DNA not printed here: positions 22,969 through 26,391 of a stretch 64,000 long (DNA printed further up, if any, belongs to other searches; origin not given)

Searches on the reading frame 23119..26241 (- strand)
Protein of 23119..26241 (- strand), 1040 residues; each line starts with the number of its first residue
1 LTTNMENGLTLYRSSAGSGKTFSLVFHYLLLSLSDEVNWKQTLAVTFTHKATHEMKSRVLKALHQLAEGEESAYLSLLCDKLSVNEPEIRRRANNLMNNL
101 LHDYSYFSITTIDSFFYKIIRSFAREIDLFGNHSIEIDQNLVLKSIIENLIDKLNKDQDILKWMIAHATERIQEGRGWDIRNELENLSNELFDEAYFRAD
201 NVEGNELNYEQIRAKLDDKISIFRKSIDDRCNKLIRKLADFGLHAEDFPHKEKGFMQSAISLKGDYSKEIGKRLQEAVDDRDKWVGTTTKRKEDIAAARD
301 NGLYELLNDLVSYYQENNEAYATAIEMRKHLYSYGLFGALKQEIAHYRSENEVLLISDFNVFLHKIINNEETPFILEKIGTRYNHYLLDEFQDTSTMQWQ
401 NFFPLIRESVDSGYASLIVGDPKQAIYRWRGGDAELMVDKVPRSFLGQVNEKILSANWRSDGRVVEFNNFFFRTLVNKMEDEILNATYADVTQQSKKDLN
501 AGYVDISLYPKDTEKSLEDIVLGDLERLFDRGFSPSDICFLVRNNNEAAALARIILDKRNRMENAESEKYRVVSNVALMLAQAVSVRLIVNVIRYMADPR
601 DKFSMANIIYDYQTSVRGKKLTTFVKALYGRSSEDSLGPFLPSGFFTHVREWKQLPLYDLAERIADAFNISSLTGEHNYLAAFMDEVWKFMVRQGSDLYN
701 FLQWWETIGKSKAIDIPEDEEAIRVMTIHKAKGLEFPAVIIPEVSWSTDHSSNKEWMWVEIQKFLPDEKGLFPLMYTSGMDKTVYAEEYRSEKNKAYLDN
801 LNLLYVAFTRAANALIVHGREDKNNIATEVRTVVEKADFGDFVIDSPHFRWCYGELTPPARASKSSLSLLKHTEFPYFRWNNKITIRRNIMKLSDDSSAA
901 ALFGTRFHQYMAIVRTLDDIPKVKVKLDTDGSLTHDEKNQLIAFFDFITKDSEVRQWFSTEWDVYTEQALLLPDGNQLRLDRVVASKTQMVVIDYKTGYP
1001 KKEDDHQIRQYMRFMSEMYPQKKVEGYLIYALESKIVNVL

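Call 66: search_protein_families(library=pfam, proteins=[window:23119-26241:-], max_evalue=0.00001)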
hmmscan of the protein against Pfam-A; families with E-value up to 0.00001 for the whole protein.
window:23119-26241:- (1040 aa): 4 families
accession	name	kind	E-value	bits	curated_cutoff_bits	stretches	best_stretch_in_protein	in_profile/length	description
PF00580.27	UvrD-helicase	-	1.3e-36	127.2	23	1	7-438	13-264/271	UvrD/REP helicase N-terminal domain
PF13361.12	UvrD_C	-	3.8e-18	66.5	25.6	1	708-817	273-345/350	UvrD-like helicase C-terminal domain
PF13538.12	UvrD_C_2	-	3.4e-11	43.2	27.4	0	723-747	2-27/52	UvrD-like helicase C-terminal domain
PF13245.12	AAA_19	-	4.5e-08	33.8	25.1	0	5-66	9-71/134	AAA domain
